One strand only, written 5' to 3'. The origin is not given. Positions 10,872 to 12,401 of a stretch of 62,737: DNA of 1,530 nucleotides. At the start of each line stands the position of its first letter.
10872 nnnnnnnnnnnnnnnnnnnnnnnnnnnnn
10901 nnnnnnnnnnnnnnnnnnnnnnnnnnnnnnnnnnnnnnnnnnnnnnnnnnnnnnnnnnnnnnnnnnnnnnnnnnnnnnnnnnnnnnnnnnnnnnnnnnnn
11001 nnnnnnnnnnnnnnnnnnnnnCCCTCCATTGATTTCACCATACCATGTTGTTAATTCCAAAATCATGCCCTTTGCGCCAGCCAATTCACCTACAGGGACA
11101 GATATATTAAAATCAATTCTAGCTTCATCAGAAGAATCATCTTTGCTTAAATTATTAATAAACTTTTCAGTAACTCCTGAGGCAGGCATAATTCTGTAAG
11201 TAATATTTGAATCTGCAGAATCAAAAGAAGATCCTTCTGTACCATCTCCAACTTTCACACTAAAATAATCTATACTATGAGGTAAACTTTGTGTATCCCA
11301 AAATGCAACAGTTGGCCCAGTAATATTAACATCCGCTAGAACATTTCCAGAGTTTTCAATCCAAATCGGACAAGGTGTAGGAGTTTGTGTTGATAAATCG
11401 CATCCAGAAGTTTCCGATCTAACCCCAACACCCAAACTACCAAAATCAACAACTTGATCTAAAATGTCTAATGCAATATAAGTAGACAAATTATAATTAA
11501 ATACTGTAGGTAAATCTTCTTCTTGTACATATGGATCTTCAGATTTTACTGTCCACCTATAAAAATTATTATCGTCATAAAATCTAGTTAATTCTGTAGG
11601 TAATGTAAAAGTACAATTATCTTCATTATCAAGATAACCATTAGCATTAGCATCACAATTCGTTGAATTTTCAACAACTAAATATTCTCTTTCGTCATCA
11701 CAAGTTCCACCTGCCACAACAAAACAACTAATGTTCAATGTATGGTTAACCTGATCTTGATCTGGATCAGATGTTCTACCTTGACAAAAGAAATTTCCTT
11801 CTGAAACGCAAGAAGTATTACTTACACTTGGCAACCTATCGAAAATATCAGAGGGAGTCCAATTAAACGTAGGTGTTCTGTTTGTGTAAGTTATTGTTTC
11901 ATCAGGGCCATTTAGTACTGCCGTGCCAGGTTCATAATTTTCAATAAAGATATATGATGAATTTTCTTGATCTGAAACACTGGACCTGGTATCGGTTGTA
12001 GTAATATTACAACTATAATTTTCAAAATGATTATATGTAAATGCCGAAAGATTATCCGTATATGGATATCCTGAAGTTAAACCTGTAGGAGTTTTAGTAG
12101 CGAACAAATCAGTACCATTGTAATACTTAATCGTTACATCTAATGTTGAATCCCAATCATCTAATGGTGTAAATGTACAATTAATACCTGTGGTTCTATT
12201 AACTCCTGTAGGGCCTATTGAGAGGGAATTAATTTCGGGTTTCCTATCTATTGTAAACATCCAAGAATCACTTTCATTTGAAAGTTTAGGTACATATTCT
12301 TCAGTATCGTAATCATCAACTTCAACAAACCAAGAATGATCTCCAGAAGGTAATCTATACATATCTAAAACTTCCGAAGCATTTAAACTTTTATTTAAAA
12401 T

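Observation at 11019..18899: Architecture of the 2,626-aa giant protein, including a basic cytoplasmic GPYYY head before the membrane anchor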

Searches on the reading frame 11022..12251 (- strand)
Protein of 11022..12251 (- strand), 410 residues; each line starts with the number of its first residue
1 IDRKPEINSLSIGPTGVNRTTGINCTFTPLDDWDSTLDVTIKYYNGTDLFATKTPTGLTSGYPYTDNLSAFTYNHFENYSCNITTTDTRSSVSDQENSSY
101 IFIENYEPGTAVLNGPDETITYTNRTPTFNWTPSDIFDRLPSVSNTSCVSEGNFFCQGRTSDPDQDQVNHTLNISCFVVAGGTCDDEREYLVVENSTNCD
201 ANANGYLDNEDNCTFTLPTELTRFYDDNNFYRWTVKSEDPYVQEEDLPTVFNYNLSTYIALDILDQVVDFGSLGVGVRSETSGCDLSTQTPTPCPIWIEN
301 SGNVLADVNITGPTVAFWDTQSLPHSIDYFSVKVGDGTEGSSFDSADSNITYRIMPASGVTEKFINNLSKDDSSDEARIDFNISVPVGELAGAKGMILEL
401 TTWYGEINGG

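Call 65: predict_structure(alignment_id=A4)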
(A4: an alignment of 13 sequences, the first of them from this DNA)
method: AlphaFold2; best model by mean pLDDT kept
length: 410 residues; sequences in the alignment: 13
mean_pLDDT: 82.8   pTM: 0.66
mean pLDDT of the five models: 82.8, 79.6, 65.2, 64.0, 60.7
residues with pLDDT >= 90: 183; 70-90: 152; 50-70: 57; < 50: 18
segments of 3 or more residues with pLDDT < 50: 146-158, 406-410
pLDDT, mean of each block of 10 residues (from residue 1): 83 69 87 88 88 91 87 70 82 82 71 89 92 75 53 46 73 91 85 84 72 90 90 86 68 92 89 93 80 89 91 91 88 88 90 92 91 82 94 91 61
secondary structure, 60 per line:
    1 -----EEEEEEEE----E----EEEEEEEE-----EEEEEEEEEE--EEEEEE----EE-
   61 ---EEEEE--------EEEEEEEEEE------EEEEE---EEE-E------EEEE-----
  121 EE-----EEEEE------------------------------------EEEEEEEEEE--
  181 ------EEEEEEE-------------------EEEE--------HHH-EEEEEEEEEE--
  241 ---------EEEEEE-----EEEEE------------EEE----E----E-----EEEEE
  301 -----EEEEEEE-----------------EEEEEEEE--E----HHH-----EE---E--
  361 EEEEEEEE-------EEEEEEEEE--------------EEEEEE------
elements in order: E6-13 E23-30 E36-45 E48-53 E64-68 E77-86 E93-97 E101-103 E112-115 E128-132 E169-178 E187-193 E213-216 E229-238 E250-255 E261-265 E278-280 E296-300 E306-312 E330-337 E361-368 E376-384 E399-404
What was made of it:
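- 11022..12248 (-): Three tandem Ig/FN3-like beta-sandwiches (about 2222-2319, 2328-2471 and 2477-2620). The middle one carries the Cys-rich DPDQD loops. They are conserved in otherwise divergent giants. AF2 pLDDT 82.8 (call 65).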

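Call 68: fold_search(model_id=the predicted structure, library=pdb)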
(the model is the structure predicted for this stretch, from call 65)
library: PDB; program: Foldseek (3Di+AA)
matches with E <= 10: 1675; with E <= 0.001: 144
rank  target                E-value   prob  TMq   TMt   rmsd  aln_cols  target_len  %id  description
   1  5e53_D                6.3e-08  1.00  0.23  0.28  18.1       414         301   12  Crystal structure of chicken CNTN1 FN1-FN3 domains (released 2016-08-31)
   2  7mro                  3.3e-07  1.00  0.26  0.31  18.9       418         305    9  Zebrafish CNTN4 FN1-FN3 domains (released 2022-01-05)
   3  7ad6_B                3.5e-07  1.00  0.26  0.18  26.5       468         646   10  Crystal structure of human complement C5 in complex with the K92 bovine knob domain peptide. (released 2021-03-10)
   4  5e53_B                6.9e-07  1.00  0.25  0.31  17.0       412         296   12  Crystal structure of chicken CNTN1 FN1-FN3 domains (released 2016-08-31)
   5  5e7l                  8.9e-07  1.00  0.27  0.34  18.0       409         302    8  Crystal structure of mouse CNTN2 FN1-FN3 domains (released 2016-08-31)
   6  7mrk_D                1.5e-06  1.00  0.24  0.29  17.4       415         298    9  Chicken CNTN4 APP complex (released 2022-01-05)
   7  5e4s                  1.8e-06  1.00  0.25  0.31  16.6       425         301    8  Crystal structure of mouse CNTN4 FN1-FN3 domains (released 2016-08-31)
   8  5e55_A                2.1e-06  1.00  0.26  0.32  20.5       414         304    8  Crystal structure of mouse CNTN6 FN1-FN3 domains (released 2016-08-31)
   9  5e53_A                2.2e-06  1.00  0.23  0.30  17.7       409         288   10  Crystal structure of chicken CNTN1 FN1-FN3 domains (released 2016-08-31)
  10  7mrq                  2.5e-06  1.00  0.25  0.31  15.9       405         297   10  Chicken CNTN4 FN1-FN3 domains with T751A, V752A, Y781A, E786A mutations (released 2022-01-05)
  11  8cml_E                2.5e-06  1.00  0.26  0.18  27.1       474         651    9  Cryo-EM structure of complement C5 in complex with nanobodies UNbC5-1 and UNbC5-2 (released 2023-09-27)
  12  5e52                  2.6e-06  1.00  0.24  0.31  21.9       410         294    9  Crystal structure of human CNTN5 FN1-FN3 domains (released 2016-08-31)
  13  5e55_B                3.2e-06  1.00  0.26  0.32  20.0       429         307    9  Crystal structure of mouse CNTN6 FN1-FN3 domains (released 2016-08-31)
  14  7mrs_A                3.3e-06  1.00  0.25  0.31  17.5       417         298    9  Zebrafish CNTN4 APPb complex (released 2022-01-05)
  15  6xay_B                3.7e-06  1.00  0.25  0.34  16.5       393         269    9  Structure of a fragment of human fibronectin containing the 10th, 11th and 12th type III domains (released 2021-06-09)
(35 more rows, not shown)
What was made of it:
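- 11022..12248 (-): Foldseek matches to contactin FN1-3, fibronectin and complement MG domains, E 6e-8 (call 68).
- Checked: Terminal beta-sandwich: an AF2 model (pLDDT 82.8) shows three tandem Ig/FN3-like sandwiches, Foldseek E 6e-8 (calls 65, 68).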
